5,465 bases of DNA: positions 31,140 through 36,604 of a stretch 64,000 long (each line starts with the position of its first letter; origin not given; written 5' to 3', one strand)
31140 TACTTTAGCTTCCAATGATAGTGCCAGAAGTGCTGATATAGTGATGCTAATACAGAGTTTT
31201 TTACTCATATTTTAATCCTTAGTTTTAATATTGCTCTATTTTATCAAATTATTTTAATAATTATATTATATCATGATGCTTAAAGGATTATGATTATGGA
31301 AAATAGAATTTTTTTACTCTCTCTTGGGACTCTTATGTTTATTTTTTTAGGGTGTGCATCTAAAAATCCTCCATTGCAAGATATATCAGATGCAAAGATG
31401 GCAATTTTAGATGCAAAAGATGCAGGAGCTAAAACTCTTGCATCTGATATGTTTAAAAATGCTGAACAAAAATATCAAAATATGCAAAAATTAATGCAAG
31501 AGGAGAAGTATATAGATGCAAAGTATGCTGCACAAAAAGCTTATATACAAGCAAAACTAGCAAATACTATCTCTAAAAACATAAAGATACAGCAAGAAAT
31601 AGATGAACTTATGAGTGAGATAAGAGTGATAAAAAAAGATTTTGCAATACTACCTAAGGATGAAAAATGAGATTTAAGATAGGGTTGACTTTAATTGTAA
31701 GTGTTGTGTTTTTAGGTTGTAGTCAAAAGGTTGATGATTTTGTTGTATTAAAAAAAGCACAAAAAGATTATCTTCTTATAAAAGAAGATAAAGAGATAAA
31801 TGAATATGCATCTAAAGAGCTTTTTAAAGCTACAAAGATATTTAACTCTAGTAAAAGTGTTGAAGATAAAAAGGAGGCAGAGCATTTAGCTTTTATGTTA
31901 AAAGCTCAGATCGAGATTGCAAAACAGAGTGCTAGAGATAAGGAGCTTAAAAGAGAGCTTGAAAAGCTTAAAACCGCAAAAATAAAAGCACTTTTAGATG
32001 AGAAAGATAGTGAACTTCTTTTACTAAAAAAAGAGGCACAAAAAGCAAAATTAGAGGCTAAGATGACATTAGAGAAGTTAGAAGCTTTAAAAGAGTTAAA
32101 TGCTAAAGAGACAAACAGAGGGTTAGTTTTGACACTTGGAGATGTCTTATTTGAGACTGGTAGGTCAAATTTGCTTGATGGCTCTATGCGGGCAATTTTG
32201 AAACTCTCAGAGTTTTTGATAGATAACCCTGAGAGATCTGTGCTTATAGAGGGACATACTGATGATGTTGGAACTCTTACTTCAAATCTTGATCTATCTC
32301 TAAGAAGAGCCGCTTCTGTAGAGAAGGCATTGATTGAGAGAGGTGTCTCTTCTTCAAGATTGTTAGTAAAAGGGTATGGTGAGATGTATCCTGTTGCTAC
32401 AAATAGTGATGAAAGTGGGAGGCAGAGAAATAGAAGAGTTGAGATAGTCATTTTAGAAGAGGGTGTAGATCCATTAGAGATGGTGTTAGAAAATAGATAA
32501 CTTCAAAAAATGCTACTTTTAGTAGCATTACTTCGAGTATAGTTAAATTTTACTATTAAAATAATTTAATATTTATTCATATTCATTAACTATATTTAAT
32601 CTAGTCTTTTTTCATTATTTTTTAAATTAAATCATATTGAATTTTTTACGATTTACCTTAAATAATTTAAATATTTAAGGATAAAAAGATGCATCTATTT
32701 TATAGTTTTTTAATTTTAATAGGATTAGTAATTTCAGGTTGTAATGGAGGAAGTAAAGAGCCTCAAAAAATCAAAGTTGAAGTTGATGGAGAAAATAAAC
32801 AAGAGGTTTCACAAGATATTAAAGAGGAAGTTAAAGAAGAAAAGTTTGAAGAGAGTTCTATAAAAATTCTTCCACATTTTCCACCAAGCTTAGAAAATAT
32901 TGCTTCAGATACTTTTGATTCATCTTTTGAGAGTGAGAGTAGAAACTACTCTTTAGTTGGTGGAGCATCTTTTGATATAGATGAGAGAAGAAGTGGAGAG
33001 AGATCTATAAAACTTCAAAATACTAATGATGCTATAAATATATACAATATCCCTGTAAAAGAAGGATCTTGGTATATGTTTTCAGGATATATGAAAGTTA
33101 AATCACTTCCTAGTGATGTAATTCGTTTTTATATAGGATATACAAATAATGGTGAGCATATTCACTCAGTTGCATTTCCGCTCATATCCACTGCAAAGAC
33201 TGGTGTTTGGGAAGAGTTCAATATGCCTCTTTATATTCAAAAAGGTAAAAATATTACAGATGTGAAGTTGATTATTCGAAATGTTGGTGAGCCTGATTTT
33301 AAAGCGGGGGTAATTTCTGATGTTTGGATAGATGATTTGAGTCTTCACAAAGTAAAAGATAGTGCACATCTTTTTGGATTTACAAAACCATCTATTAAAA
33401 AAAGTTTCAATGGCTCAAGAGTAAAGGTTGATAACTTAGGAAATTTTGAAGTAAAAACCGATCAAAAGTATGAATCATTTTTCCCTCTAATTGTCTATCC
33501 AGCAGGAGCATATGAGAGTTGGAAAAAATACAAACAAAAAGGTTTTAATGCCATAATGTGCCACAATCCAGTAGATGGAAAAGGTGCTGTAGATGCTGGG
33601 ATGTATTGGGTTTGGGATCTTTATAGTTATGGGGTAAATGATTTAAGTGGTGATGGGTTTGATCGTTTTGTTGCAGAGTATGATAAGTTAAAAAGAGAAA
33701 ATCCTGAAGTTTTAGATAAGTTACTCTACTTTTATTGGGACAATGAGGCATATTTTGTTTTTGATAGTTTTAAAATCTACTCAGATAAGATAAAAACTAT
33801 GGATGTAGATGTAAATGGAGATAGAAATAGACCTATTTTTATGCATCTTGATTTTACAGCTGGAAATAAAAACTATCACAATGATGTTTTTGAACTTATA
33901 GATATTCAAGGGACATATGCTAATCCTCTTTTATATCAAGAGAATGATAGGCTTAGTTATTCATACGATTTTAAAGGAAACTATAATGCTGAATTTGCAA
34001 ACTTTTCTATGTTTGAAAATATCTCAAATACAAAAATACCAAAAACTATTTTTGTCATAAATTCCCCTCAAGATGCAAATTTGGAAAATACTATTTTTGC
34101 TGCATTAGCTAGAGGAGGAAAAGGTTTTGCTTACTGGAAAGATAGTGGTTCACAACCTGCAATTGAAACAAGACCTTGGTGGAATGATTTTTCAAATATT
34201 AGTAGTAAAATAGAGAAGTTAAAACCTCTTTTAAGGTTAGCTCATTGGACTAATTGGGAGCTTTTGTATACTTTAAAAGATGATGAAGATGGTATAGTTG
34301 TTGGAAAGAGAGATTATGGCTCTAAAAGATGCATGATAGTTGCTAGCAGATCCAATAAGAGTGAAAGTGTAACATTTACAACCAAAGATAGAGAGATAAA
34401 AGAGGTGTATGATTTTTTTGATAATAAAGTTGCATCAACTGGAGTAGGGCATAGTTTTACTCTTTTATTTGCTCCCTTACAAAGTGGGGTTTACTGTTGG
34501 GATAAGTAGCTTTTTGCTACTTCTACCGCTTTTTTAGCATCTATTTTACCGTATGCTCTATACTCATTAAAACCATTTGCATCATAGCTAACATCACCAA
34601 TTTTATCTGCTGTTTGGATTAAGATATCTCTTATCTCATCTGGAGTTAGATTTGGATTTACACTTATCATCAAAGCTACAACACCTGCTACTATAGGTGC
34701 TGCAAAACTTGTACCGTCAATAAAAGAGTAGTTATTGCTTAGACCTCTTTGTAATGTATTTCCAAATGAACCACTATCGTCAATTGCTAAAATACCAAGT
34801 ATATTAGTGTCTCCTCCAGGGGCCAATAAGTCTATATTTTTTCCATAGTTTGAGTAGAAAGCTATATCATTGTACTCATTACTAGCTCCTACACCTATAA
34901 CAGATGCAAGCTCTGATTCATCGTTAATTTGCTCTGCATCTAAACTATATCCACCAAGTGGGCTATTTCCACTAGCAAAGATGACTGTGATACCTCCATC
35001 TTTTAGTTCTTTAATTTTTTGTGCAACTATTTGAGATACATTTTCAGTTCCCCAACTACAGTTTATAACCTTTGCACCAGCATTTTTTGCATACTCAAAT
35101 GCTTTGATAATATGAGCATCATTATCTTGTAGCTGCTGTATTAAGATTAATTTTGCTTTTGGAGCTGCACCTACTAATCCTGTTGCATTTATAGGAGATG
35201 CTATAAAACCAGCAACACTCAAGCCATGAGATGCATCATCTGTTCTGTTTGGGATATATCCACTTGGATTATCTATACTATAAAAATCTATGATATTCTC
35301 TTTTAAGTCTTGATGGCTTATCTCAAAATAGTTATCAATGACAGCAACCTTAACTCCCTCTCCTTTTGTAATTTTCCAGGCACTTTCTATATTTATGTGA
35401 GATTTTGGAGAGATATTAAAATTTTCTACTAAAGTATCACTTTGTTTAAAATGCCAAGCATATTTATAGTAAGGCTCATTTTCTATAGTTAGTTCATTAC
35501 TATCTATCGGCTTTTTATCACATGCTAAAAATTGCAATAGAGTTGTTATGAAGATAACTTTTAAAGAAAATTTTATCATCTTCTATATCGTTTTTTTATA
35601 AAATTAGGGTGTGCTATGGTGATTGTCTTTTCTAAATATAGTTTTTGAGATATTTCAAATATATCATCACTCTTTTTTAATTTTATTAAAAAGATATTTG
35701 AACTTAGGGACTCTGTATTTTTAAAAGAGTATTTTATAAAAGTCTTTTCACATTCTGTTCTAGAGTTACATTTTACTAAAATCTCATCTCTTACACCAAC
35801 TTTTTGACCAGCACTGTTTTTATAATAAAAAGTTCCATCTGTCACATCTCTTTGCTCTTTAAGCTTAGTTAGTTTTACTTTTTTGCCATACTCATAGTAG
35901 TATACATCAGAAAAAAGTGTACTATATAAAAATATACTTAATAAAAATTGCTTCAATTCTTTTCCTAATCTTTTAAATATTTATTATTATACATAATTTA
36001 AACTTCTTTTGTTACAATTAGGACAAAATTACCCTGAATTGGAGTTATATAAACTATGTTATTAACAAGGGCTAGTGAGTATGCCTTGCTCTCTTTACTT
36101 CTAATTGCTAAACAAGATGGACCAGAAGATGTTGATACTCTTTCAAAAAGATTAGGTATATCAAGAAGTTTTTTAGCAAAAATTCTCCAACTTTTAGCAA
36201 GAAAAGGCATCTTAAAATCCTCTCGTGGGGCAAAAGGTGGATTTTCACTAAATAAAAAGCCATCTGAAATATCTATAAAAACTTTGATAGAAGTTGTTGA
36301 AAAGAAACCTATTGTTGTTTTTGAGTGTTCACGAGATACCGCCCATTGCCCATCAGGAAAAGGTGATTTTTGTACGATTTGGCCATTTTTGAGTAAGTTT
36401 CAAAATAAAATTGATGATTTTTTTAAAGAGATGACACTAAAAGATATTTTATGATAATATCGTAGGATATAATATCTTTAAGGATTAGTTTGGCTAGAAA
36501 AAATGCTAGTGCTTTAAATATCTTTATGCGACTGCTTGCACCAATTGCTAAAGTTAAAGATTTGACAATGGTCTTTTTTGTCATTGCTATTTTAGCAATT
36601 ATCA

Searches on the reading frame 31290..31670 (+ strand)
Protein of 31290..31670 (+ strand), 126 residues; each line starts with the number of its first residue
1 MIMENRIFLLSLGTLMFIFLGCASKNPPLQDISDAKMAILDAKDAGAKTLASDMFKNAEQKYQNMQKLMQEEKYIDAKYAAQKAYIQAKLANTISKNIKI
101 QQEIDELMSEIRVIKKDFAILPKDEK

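Call 8: search_protein_families(library=pfam, proteins=[window:31290-31670:+])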
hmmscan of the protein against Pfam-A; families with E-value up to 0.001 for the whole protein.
window:31290-31670:+ (126 aa): 1 family
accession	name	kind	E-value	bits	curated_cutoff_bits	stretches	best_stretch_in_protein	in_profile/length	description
PF14346.11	DUF4398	-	4.3e-09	37.2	27.9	1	31-106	2-77/78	Domain of unknown function (DUF4398)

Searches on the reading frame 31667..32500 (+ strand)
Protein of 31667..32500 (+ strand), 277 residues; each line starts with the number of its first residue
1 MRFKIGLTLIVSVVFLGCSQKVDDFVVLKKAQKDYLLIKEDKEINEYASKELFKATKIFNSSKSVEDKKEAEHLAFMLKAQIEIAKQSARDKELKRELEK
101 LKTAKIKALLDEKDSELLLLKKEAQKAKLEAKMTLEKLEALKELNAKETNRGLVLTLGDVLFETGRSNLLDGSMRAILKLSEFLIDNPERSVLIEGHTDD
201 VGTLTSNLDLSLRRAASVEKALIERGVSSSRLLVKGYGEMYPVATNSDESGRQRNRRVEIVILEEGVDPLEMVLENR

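Call 8: search_protein_families(library=pfam, proteins=[window:31667-32500:+])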
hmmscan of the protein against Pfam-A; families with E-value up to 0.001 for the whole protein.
window:31667-32500:+ (277 aa): 2 families
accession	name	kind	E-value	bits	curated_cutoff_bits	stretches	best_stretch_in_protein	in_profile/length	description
PF00691.25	OmpA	-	1.6e-20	73.7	27.2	1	161-256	1-98/98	OmpA family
PF14346.11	DUF4398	-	1.7e-05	25.6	27.9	1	28-100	3-77/78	Domain of unknown function (DUF4398)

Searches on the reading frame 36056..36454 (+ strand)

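Call 8: search_protein_families(library=pfam, proteins=[window:36056-36454:+])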
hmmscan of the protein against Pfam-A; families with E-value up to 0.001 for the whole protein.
window:36056-36454:+ (132 aa): 3 families
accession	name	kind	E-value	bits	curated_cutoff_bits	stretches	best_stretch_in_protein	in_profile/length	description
PF02082.26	Rrf2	-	1.5e-29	103.2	30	1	3-131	1-129/132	Iron-dependent Transcriptional regulator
PF14394.12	DUF4423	-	0.00038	20.7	30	1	12-108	25-120/165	Domain of unknown function (DUF4423)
PF01978.25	TrmB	-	0.00061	20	25.6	0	16-58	18-57/68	Sugar-specific transcriptional regulator TrmB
